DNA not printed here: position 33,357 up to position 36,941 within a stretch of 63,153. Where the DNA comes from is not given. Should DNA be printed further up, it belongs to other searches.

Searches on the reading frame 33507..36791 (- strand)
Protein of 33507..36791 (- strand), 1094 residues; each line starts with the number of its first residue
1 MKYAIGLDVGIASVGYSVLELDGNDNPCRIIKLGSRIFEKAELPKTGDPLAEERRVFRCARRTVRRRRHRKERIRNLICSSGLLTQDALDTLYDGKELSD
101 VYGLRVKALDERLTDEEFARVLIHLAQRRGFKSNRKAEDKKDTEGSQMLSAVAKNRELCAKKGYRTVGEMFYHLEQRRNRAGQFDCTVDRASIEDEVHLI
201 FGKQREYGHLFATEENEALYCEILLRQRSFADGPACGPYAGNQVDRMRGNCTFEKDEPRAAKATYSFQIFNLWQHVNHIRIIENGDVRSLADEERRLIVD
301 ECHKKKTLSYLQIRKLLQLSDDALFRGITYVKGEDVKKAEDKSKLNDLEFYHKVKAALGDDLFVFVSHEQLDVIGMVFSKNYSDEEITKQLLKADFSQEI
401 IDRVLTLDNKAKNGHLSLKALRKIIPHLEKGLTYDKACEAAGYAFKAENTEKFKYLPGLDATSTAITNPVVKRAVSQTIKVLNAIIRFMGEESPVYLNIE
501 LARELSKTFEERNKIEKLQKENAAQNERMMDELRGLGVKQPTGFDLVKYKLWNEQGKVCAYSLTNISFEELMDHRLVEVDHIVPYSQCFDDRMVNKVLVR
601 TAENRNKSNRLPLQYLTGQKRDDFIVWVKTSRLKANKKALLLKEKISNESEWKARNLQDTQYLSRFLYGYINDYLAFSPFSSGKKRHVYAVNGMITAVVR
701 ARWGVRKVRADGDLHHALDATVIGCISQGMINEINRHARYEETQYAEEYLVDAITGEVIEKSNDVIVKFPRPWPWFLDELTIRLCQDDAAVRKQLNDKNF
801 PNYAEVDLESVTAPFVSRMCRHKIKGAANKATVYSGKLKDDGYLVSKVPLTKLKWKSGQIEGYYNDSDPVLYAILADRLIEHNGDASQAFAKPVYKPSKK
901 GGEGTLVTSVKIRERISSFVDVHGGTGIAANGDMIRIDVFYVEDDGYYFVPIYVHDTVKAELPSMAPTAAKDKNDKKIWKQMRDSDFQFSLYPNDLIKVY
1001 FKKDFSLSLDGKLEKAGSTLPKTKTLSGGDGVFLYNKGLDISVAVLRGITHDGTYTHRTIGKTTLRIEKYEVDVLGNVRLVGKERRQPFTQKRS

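Call 8: search_protein_families(library=ncbifam, proteins=[window:33507-36791:-])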
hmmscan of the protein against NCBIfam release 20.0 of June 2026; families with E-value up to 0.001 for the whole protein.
window:33507-36791:- (1094 aa): 2 families
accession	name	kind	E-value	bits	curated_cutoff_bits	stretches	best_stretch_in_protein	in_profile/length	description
TIGR01865.2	cas_Csn1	equivalog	4.5e-225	750.3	100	1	3-1077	1-1070/1070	type II CRISPR RNA-guided endonuclease Cas9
NF049971.1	CRISPR_Cas9d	exception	7.5e-32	110.9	375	1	466-762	461-757/986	type II CRISPR RNA-guided endonuclease Cas9d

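Call 9: search_solved_structures(query=window:33507-36791:-, max_evalue=1e-10)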
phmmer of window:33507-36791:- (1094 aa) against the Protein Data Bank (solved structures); distinct sequences matched with E-value up to 1e-10: 62 (the best 60 are shown).
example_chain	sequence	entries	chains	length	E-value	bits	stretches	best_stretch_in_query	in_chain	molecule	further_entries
8jtj_A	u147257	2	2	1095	2.9e-219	733.9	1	1-1087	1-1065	CRISPR-associated endonuclease Cas9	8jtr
9ar4_A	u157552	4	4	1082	6.7e-219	732.7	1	1-1086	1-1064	CRISPR-associated endonuclease Cas9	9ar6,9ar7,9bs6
8uza_A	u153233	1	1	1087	7.7e-219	732.5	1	1-1087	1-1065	CRISPR-associated endonuclease Cas9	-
8uzb_A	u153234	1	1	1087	2.9e-218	730.6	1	1-1087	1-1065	CRISPR-associated endonuclease Cas9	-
21dz_A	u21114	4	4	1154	4.1e-218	730.1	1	1-1093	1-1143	CRISPR-associated endonuclease Cas9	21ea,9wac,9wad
6jdq_A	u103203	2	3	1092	2.2e-183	615.2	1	2-1003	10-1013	CRISPR-associated endonuclease Cas9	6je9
8ja0_A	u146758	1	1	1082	2.2e-183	615.1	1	2-1003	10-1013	CRISPR-associated endonuclease Cas9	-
6kc8_A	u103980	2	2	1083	2.2e-183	615.1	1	2-1003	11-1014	CRISPR-associated endonuclease Cas9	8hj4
6jdv_A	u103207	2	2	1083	5.3e-182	610.6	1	2-1003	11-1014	CRISPR-associated endonuclease Cas9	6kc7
6je4_A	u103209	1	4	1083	5.9e-181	607.1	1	2-1003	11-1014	CRISPR-associated endonuclease Cas9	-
8hnt_A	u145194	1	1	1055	2.4e-178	598.5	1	2-1020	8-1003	CRISPR-associated endonuclease Cas9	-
8hnw_A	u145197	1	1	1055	5.6e-177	593.9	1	2-1020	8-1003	CRISPR-associated endonuclease Cas9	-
8hnv_A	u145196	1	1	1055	6.3e-176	590.5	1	2-1020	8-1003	CRISPR-associated endonuclease Cas9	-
6je3_A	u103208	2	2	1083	1.2e-160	539.9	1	2-965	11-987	CRISPR-associated endonuclease Cas9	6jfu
8x5v_A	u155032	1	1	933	1.2e-146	493.5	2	1-497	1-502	BlCas9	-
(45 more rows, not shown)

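Call 10: find_related_loci(query=window:33507-36791:-, collection=genome_contigs, flank=6000)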
Query window:33507-36791:- (1094 aa) in genome_contigs; peptide patterns used: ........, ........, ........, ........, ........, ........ (x = any residue, [..] = any of these).
30 stretches matched a pattern; 14 encode a relative of the query (tblastn E <= 1e-3); 14 distinct loci.
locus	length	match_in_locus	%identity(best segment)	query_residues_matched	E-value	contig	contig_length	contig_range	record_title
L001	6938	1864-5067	44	3-1087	0e+0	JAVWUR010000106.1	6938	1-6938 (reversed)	MAG: Oscillospiraceae bacterium isolate CGS3Y4-bin26 NODE_106_length_6938_cov_4.096196, whole genome shotgun sequence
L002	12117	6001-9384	42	1-1090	0e+0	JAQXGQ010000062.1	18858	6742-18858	MAG: Clostridiales bacterium isolate SUG1179 k141_275037, whole genome shotgun sequence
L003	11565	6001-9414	40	1-1094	0e+0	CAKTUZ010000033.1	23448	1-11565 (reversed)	MAG: uncultured bacterium isolate REFINED_METABAT215_TOP10_CONTIGS_1500_ASSEMBLY_K77_MERGED__Hadza_PheChl_Fiber-Hadza-Ne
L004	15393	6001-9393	41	1-1092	0e+0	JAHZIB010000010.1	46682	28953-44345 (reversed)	MAG: Clostridiales bacterium isolate HRGM_Genome_3375 HRGM_Genome_3375_10, whole genome shotgun sequence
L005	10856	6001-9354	38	2-1089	0e+0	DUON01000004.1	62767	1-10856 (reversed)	MAG TPA_asm: Clostridiales bacterium isolate AS08sgBPME_178 28337_AS08, whole genome shotgun sequence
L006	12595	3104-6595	41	1-1094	0e+0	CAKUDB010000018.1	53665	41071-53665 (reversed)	MAG: uncultured bacterium isolate REFINED_METABAT215_TOP10_CONTIGS_1500_ASSEMBLY_K77_MERGED__Hadza_MoBio_hadza-E-H_K_21_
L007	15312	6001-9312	34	2-1077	8e-160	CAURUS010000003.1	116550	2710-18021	MAG TPA_asm: uncultured Candidatus Saccharibacteria bacterium isolate ERR9969242_bin.22_MetaWRAP_v1.3_MAG genome assembl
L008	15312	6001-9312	33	2-1077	9e-155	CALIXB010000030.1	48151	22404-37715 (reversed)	MAG TPA_asm: uncultured Candidatus Saccharibacteria bacterium isolate ERR589446_bin.67_CONCOCT_v1.1_MAG genome assembly,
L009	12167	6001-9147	34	2-1001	1e-151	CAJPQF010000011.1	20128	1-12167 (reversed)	Candidatus Saccharibacteria bacterium isolate SRR9217428-mag-bin.11 genome assembly, contig: SRR9217428-mag-bin.11_823,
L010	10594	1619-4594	33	5-1092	4e-106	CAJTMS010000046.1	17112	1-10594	MAG TPA_asm: uncultured Mailhella sp. isolate MGBC101285 genome assembly, contig: MGBC101285.46, whole genome shotgun se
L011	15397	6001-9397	42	1-1093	0e+0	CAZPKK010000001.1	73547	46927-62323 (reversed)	MAG TPA_asm: uncultured Clostridium sp. isolate SRP141132_co4_63 genome assembly, contig: NODE_162_length_73547_cov_22.8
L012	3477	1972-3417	42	1-439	2e-94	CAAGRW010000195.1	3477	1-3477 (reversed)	MAG TPA_asm: Candidatus Riflebacteria bacterium, isolate HGM23016, WGS project CAAGRW010000000 data, contig: SRS883029_5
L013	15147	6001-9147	34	2-1001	2e-155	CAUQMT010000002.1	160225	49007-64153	MAG TPA_asm: uncultured Candidatus Saccharibacteria bacterium isolate ERR9968846_bin.4_MetaWRAP_v1.3_MAG genome assembly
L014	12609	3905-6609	24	5-614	2e-11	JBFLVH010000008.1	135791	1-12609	MAG: Bacteroidota bacterium isolate MAG001 MAG001_8, whole genome shotgun sequence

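Call 12: find_homologous_proteins(query=window:33507-36791:-, max_evalue=1e-50)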
Query window:33507-36791:- (1094 aa): 3366 proteins with E <= 1e-50 among 8000 candidates; the best 120 are listed.
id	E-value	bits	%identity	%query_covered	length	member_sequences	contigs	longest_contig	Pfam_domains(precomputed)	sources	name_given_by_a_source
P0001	0.0e+0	2497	100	100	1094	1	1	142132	PF13395.13,PF18470.7,PF18541.8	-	-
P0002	0.0e+0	2050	82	100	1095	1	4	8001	PF13395.13,PF18470.7,PF22702.3,PF18541.8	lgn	-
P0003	0.0e+0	1998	80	100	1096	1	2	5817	PF13395.13,PF18470.7,PF22702.3,PF18541.8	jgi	-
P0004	0.0e+0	1304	57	100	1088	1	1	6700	PF13395.13,PF18470.7,PF22702.3,PF18541.8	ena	-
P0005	0.0e+0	1300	57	100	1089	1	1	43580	PF13395.13,PF18470.7,PF22702.3,PF18541.8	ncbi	-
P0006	0.0e+0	1299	56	100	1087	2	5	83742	PF13395.13,PF18470.7,PF22702.3,PF18541.8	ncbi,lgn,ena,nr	ncbi:MAG: type II CRISPR RNA-guided endonuclease Cas9 [Clostridia bacterium]|nr:type II CRISPR RNA-g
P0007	0.0e+0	1299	57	100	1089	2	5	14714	PF13395.13,PF18470.7,PF22702.3,PF18541.8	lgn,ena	-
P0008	0.0e+0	1297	58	100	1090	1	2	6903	PF13395.13,PF18470.7,PF22702.3,PF18541.8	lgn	-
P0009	0.0e+0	1295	57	100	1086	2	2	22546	PF13395.13,PF18470.7,PF22702.3,PF18541.8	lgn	-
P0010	0.0e+0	1293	57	100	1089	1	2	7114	PF13395.13,PF18470.7,PF22702.3,PF18541.8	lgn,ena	-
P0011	0.0e+0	1292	57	100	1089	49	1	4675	PF13395.13,PF18470.7,PF22702.3,PF18541.8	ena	-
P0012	0.0e+0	1291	57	100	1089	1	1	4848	PF13395.13,PF18470.7,PF22702.3,PF18541.8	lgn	-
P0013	0.0e+0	1287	56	100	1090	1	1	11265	PF13395.13,PF18470.7,PF22702.3,PF18541.8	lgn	-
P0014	0.0e+0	1287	56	100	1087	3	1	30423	PF13395.13,PF18470.7,PF22702.3,PF18541.8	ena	-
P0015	0.0e+0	1286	56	100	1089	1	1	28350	PF13395.13,PF18470.7,PF22702.3,PF18541.8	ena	-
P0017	0.0e+0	1281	56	100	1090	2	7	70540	PF13395.13,PF18470.7,PF22702.3,PF18541.8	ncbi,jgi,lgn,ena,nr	ncbi:MAG: type II CRISPR RNA-guided endonuclease Cas9 [Ruminococcaceae bacterium]|nr:type II CRISPR 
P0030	0.0e+0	1247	55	100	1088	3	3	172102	PF13395.13,PF18470.7,PF22702.3,PF18541.8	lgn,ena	-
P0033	0.0e+0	1243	55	100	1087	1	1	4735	PF13395.13,PF18470.7,PF22702.3,PF18541.8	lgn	-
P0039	0.0e+0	1225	54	100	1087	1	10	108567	PF13395.13,PF18470.7,PF22702.3,PF18541.8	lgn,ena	-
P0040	0.0e+0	1225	54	100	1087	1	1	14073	PF13395.13,PF18470.7,PF22702.3,PF18541.8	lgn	-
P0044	0.0e+0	1220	53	100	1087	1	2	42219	PF13395.13,PF18470.7,PF22702.3,PF18541.8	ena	-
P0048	0.0e+0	1213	54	100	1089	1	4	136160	PF13395.13,PF18470.7,PF22702.3,PF18541.8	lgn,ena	-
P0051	0.0e+0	1203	53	100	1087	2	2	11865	PF13395.13,PF18470.7,PF22702.3,PF18541.8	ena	-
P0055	0.0e+0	1175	53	100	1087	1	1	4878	PF13395.13,PF18470.7,PF22702.3,PF18541.8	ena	-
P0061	0.0e+0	1079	51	100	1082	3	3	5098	PF13395.13,PF18470.7,PF22702.3,PF18541.8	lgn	-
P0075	0.0e+0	1059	49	100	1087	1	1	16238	PF13395.13,PF18470.7,PF22702.3,PF18541.8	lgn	-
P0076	0.0e+0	1059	50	100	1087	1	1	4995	PF13395.13,PF18470.7,PF22702.3,PF18541.8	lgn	-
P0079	0.0e+0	1056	50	100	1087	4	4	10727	PF13395.13,PF18470.7,PF22702.3,PF18541.8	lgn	-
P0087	0.0e+0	1050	49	100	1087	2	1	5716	PF13395.13,PF18470.7,PF22702.3,PF18541.8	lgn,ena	-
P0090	0.0e+0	1046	49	100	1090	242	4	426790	PF13395.13,PF18470.7,PF22702.3,PF18541.8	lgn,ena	-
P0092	0.0e+0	1044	50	100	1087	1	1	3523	PF13395.13,PF18470.7,PF22702.3,PF18541.8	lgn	-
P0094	0.0e+0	1042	50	100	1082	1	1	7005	PF13395.13,PF18470.7,PF22702.3,PF18541.8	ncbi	-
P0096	0.0e+0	1042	49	100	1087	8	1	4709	PF13395.13,PF18470.7,PF22702.3,PF18541.8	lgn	-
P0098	0.0e+0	1040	49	100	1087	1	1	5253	PF13395.13,PF18470.7,PF22702.3,PF18541.8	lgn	-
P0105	0.0e+0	1034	50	100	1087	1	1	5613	PF13395.13,PF18470.7,PF22702.3,PF18541.8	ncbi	-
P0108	0.0e+0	1033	49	100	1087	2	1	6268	PF13395.13,PF18470.7,PF22702.3,PF18541.8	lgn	-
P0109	0.0e+0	1032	49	100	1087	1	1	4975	PF13395.13,PF18470.7,PF22702.3,PF18541.8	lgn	-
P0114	0.0e+0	1030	49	100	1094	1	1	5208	PF13395.13,PF18470.7,PF22702.3,PF18541.8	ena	-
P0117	0.0e+0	1029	49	100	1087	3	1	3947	PF13395.13,PF18470.7,PF22702.3,PF18541.8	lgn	-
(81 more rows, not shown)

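Call 14: find_related_loci(query=window:33507-36791:-, collection=metagenome_contigs, flank=10000)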
Query window:33507-36791:- (1094 aa) in metagenome_contigs; peptide patterns used: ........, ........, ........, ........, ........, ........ (x = any residue, [..] = any of these).
40 stretches matched a pattern; 13 encode a relative of the query (tblastn E <= 1e-3); 13 distinct loci.
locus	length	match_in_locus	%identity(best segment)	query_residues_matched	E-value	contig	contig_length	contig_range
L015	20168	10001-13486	40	1-1094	0e+0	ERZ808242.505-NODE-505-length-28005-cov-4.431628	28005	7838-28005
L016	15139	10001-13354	38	2-1089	0e+0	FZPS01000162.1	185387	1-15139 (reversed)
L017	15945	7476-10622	35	2-1001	1e-155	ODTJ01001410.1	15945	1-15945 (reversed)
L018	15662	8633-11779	34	2-1001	9e-152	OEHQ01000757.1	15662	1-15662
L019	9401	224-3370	34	2-1001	2e-151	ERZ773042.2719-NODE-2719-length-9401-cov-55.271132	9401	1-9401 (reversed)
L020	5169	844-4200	32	2-1077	2e-148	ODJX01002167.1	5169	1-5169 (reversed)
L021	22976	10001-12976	33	5-1092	5e-106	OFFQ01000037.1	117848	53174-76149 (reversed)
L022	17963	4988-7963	33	5-1092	5e-106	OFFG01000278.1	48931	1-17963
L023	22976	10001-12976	33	5-1092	5e-106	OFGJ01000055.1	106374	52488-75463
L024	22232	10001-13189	34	2-1001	8e-154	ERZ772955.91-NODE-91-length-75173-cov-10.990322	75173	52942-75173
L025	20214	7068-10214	34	2-1001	6e-152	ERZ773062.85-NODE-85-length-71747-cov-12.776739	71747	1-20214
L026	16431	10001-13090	30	1-730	3e-23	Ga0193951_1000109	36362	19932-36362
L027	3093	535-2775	42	118-612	1e-11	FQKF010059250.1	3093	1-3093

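Call 15: find_encoding_contigs(protein=P0002, flank=10000, max_places=4)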
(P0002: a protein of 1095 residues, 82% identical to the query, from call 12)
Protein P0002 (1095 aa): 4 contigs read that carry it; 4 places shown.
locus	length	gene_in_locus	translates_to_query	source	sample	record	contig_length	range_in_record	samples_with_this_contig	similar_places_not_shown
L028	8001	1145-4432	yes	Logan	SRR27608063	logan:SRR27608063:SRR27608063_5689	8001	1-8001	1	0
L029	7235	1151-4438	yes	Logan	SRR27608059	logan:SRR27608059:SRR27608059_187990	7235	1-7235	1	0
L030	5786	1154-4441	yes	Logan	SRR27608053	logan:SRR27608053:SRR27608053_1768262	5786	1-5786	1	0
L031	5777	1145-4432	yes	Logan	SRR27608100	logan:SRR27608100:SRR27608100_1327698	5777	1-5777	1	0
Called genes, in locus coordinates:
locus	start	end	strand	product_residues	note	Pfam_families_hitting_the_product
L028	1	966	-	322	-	?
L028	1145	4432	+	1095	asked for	PF18470:Cas9_a, PF13395:HNH_4, PF18541:RuvC_III, PF22702:Cas9_RuvC (weak)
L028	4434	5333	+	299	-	PF01867:Cas_Cas1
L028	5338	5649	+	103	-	PF09827:CRISPR_Cas2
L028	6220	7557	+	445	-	PF00696:AA_kinase, PF13840:ACT_7 (weak), PF01842:ACT (weak), PF22468:ACT_9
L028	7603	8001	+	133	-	?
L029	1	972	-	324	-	?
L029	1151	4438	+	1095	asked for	PF18470:Cas9_a, PF13395:HNH_4, PF18541:RuvC_III, PF22702:Cas9_RuvC (weak)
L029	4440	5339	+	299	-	PF01867:Cas_Cas1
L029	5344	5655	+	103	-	PF09827:CRISPR_Cas2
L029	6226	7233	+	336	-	?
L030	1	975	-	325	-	?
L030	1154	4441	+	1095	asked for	PF18470:Cas9_a, PF13395:HNH_4, PF18541:RuvC_III, PF22702:Cas9_RuvC (weak)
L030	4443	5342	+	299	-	PF01867:Cas_Cas1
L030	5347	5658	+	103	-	PF09827:CRISPR_Cas2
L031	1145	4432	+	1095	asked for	PF18470:Cas9_a, PF13395:HNH_4, PF18541:RuvC_III, PF22702:Cas9_RuvC (weak)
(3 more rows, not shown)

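Call 17: find_encoding_contigs(protein=P0003, flank=10000, max_places=4)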
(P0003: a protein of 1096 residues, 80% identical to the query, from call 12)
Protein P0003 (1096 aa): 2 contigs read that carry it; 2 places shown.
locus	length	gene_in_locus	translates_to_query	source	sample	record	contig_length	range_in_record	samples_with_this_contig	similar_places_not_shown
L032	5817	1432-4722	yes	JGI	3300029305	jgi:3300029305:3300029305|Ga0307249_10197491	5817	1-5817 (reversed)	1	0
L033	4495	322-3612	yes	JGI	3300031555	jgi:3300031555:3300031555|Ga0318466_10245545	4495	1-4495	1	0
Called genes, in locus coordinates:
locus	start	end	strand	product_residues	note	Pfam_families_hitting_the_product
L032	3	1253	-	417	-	?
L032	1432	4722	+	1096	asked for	PF18470:Cas9_a, PF13395:HNH_4, PF18541:RuvC_III, PF22702:Cas9_RuvC (weak)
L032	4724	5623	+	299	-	PF01867:Cas_Cas1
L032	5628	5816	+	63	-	?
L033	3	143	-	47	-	?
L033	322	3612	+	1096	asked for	PF18470:Cas9_a, PF13395:HNH_4, PF18541:RuvC_III, PF22702:Cas9_RuvC (weak)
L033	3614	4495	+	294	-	?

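Call 21: find_encoding_contigs(protein=P0006, flank=10000, max_places=2)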
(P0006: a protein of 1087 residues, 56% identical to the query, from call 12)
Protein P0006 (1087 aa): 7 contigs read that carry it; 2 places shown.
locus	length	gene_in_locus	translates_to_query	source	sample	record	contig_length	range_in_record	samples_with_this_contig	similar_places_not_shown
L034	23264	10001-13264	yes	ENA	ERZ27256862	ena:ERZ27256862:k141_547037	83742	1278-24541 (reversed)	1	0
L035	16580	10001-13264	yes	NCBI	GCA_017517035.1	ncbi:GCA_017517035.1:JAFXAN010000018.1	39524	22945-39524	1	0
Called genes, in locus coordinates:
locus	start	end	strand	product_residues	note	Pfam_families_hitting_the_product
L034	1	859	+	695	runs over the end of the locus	PF13306:LRR_5 (weak)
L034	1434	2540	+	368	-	PF22016:DUF6933, PF07929:PRiA4_ORF3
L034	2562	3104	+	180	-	-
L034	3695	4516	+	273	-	PF00589:Phage_integrase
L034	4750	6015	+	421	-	PF13304:AAA_21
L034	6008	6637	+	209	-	-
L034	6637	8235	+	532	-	PF18928:DUF5677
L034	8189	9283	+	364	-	-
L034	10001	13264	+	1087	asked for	PF18470:Cas9_a, PF13395:HNH_4, PF18541:RuvC_III (weak), PF22702:Cas9_RuvC, PF18541:RuvC_III (weak)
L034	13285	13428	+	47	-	-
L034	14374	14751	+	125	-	PF08240:ADH_N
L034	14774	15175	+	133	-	PF00293:NUDIX, PF14815:NUDIX_4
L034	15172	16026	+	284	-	PF06966:DUF1295, PF04140:ICMT (weak)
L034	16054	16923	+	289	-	PF00892:EamA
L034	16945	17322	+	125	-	PF07739:TipAS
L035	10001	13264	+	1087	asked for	PF18470:Cas9_a, PF13395:HNH_4, PF18541:RuvC_III (weak), PF22702:Cas9_RuvC, PF18541:RuvC_III (weak)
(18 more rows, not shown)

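Call 22: find_encoding_contigs(protein=P0005, flank=10000, max_places=2)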
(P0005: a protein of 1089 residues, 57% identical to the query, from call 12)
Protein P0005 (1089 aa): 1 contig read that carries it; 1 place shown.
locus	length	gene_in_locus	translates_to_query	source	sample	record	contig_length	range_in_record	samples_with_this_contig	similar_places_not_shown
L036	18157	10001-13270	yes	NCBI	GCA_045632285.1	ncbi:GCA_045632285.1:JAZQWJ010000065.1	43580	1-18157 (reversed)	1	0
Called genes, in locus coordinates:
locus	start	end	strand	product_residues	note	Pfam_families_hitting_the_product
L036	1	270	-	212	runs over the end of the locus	PF01648:ACPS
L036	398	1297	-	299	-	PF04616:Glyco_hydro_43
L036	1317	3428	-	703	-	PF17191:RecG_wedge, PF00270:DEAD, PF04851:ResIII, PF00271:Helicase_C, PF19833:RecG_dom3_C (weak)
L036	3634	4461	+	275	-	PF13306:LRR_5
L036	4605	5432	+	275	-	PF02645:DegV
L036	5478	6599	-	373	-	PF16822:ALGX, PF14286:DHHW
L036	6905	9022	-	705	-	PF01138:RNase_PH, PF03725:RNase_PH_C, PF03726:PNPase, PF01138:RNase_PH, PF00013:KH_1, PF00575:S1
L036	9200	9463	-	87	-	PF00312:Ribosomal_S15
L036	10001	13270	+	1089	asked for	PF18470:Cas9_a, PF13395:HNH_4, PF18541:RuvC_III (weak), PF22702:Cas9_RuvC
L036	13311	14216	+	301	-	PF01867:Cas_Cas1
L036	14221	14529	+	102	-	PF09827:CRISPR_Cas2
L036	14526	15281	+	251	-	-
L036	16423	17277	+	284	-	PF00251:Glyco_hydro_32N (faint), PF04616:Glyco_hydro_43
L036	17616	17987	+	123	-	-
